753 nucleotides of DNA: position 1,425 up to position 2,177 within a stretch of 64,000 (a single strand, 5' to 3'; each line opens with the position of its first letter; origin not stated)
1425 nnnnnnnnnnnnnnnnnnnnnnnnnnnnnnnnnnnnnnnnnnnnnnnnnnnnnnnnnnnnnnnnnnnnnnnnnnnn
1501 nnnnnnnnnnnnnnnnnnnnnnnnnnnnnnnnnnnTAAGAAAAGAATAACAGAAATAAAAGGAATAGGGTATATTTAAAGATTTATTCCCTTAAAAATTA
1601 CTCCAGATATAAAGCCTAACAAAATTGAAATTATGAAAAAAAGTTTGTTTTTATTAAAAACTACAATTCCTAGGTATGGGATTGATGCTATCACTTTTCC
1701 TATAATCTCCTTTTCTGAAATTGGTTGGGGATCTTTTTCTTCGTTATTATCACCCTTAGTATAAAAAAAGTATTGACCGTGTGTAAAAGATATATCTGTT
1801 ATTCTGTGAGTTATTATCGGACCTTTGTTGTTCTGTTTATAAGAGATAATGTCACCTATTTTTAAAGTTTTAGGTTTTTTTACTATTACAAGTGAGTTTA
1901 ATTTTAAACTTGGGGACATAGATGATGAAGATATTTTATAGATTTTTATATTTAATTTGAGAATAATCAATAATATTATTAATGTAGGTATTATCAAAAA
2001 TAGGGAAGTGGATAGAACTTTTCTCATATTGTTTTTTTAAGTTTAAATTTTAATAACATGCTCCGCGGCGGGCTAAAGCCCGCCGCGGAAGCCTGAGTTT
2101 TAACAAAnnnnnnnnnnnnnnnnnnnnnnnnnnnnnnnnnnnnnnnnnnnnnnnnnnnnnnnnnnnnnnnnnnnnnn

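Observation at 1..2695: Co-directional module: TasA/camelysin-like secreted subunit, SipW-type signal peptidase, transmembrane Clp/Hsp100-like ATPase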

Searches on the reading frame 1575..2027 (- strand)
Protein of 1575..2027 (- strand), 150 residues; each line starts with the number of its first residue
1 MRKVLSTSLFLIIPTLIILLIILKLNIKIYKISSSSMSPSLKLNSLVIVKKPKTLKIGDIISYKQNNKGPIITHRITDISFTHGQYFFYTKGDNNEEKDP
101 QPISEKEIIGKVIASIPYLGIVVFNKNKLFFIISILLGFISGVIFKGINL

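Call 3: search_protein_families(library=pfam, proteins=[window:1575-2027:-], max_evalue=1)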
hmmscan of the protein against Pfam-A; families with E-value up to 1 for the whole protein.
window:1575-2027:- (150 aa): 4 families
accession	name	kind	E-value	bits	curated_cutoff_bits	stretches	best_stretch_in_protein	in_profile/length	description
PF10502.14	Peptidase_S26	-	3.6e-07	30.7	22.9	1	10-67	6-67/168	Signal peptidase, peptidase S26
PF00717.28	Peptidase_S24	-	0.00043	20.4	23.3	1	28-113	36-116/116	Peptidase S24-like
PF25818.1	MTRES1_C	-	0.021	15.7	27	1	23-62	16-57/103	Mitochondrial transcription rescue factor 1, C-terminal domain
PF12671.13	Amidase_6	-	0.11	13.1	23.2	1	40-75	88-122/163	Putative amidase domain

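Call 4: search_protein_families(library=ncbifam, proteins=[window:1575-2027:-], max_evalue=1)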
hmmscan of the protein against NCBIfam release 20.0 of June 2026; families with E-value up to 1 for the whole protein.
window:1575-2027:- (150 aa): 5 families
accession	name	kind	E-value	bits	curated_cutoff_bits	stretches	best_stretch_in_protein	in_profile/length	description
TIGR02228.1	sigpep_I_arch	equivalog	2.4e-26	92.5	51.85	1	3-128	5-135/158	signal peptidase I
NF046067.1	SigPepSipWBacil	equivalog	1.2e-17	64.2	190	1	29-129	40-144/189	signal peptidase I SipW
TIGR02227.1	sigpep_I_bact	equivalog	1.2e-08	34.9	47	1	10-76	3-74/162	signal peptidase I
TIGR02754.1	sod_Ni_protease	equivalog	0.014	15.9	63.25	1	31-112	2-88/90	nickel-type superoxide dismutase maturation protease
NF008114.0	PRK10861.1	equivalog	0.15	11.3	277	1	12-51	67-106/324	signal peptidase I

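Call 9: find_encoding_contigs(protein=window:1575-2027:-, flank=10000, max_places=10)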
Protein window:1575-2027:- (150 aa): 23 contigs read that carry it; 10 places shown.
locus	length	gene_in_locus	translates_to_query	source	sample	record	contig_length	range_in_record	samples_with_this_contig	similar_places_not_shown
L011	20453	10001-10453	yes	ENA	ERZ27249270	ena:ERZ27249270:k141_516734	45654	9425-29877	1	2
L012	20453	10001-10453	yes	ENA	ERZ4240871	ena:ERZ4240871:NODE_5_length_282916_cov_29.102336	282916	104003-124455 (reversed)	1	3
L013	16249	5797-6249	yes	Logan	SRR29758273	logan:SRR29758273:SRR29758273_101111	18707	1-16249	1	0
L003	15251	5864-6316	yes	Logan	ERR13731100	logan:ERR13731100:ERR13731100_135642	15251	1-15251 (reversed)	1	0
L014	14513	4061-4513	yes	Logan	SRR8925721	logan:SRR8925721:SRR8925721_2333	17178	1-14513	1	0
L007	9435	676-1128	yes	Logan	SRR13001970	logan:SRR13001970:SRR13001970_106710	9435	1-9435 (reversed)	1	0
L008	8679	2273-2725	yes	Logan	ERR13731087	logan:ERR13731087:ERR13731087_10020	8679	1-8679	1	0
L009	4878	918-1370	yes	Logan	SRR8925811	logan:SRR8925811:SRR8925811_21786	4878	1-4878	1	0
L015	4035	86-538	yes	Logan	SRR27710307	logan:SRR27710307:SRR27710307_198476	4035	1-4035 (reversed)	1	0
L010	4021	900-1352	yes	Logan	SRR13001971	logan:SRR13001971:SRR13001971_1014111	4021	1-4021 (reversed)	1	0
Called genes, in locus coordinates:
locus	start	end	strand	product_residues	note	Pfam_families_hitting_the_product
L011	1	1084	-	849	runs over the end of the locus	PF07517:SecA_DEAD, PF01043:SecA_PP_bind, PF21090:P-loop_SecA, PF07516:SecA_SW, PF02810:SEC-C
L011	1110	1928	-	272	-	PF02673:BacA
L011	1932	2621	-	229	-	PF01564:Spermine_synth, PF08241:Methyltransf_11 (weak), PF13649:Methyltransf_25 (weak)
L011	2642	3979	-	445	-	PF02403:Seryl_tRNA_N, PF00587:tRNA-synt_2b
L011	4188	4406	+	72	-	PF01176:eIF-1a, PF16745:RsgA_N (weak)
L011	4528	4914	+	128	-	PF00416:Ribosomal_S13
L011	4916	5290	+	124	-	PF00411:Ribosomal_S11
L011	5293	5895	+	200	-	PF00163:Ribosomal_S4, PF01479:S4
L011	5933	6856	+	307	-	PF01193:RNA_pol_L, PF01000:RNA_pol_A_bac, PF03118:RNA_pol_A_CTD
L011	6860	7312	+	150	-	PF01196:Ribosomal_L17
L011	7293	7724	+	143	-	PF00572:Ribosomal_L13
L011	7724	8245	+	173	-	PF00380:Ribosomal_S9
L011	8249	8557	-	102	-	PF12844:HTH_19 (weak), PF13560:HTH_31 (weak), PF01381:HTH_3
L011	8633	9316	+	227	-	PF20582:UPF0758_N, PF04002:RadC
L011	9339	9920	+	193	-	-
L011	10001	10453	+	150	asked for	PF10502:Peptidase_S26 (weak)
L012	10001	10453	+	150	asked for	PF10502:Peptidase_S26 (weak)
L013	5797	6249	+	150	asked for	PF10502:Peptidase_S26 (weak)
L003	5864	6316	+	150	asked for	PF10502:Peptidase_S26 (weak)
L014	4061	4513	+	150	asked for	PF10502:Peptidase_S26 (weak)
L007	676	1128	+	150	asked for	PF10502:Peptidase_S26 (weak)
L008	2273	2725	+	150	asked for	PF10502:Peptidase_S26 (weak)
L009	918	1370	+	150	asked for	PF10502:Peptidase_S26 (weak)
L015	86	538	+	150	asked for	PF10502:Peptidase_S26 (weak)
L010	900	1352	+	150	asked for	PF10502:Peptidase_S26 (weak)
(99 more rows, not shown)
